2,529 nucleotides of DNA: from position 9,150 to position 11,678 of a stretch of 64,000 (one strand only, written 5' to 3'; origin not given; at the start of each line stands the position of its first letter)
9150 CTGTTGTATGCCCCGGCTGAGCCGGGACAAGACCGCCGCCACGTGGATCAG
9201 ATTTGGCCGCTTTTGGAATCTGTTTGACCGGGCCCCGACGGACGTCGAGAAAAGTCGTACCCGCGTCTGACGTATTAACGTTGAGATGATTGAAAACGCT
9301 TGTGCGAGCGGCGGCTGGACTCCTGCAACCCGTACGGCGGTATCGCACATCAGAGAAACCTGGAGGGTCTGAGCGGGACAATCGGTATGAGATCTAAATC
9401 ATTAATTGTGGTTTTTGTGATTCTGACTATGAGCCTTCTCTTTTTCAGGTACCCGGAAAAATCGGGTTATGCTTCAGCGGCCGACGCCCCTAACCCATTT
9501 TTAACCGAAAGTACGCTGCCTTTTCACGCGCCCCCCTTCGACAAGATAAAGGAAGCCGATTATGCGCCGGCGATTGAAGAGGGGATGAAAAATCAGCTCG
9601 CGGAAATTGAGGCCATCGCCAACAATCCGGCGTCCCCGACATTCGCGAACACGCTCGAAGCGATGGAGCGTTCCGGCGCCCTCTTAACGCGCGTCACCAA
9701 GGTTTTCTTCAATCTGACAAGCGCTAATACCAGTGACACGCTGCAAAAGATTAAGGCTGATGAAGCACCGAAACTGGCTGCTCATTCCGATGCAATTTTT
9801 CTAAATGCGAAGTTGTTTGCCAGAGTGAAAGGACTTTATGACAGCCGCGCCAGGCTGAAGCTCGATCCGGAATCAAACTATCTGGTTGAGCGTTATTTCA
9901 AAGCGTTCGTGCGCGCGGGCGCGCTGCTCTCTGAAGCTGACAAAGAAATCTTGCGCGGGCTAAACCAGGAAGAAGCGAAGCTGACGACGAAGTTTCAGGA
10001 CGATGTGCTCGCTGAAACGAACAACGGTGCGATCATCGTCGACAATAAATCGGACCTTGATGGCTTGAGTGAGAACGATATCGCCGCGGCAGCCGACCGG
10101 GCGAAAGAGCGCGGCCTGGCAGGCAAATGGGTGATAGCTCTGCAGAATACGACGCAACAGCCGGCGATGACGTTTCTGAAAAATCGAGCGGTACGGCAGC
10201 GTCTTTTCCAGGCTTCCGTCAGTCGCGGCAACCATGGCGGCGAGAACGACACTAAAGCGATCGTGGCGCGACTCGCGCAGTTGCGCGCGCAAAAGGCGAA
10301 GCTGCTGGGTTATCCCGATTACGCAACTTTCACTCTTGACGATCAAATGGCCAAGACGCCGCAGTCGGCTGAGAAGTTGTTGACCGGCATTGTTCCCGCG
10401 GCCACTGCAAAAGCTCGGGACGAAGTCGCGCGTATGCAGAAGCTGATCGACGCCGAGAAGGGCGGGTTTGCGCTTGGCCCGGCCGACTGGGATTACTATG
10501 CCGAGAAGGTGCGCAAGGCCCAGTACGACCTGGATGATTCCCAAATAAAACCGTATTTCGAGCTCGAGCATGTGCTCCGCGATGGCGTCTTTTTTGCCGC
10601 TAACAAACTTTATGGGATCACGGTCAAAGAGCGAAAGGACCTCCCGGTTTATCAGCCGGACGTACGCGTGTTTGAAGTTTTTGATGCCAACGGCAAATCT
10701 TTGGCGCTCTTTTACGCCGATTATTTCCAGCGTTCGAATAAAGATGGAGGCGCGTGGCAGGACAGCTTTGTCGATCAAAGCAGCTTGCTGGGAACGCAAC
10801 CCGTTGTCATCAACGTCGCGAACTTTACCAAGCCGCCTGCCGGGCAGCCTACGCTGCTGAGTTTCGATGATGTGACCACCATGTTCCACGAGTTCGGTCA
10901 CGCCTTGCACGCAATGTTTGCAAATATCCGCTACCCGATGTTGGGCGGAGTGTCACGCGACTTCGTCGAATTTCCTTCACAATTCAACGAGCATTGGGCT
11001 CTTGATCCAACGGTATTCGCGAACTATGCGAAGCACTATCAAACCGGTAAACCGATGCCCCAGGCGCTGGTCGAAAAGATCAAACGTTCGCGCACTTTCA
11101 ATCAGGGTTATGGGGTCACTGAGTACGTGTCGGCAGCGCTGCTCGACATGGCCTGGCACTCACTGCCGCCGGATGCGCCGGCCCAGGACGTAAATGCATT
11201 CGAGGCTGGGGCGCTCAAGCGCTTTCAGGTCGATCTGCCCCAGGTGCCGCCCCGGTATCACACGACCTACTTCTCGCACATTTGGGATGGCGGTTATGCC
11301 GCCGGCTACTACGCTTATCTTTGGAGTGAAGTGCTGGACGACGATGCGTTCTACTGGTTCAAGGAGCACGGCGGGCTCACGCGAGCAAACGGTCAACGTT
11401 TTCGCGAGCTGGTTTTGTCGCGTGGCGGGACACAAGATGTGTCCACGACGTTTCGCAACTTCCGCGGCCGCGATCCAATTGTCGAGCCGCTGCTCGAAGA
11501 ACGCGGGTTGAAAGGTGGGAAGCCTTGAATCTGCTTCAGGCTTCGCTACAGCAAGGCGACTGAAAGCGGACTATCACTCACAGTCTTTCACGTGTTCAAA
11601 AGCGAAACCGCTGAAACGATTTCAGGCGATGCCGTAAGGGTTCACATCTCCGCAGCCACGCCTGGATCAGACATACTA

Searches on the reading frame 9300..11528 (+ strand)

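Call 50: search_protein_families(library=pfam, proteins=[window:9300-11528:+], max_evalue=0.00001)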
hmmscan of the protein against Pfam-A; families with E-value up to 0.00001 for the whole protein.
window:9300-11528:+ (742 aa): 1 family
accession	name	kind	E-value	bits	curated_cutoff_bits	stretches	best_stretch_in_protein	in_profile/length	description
PF01432.26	Peptidase_M3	-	6.2e-129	431.7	27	1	290-736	2-456/457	Peptidase family M3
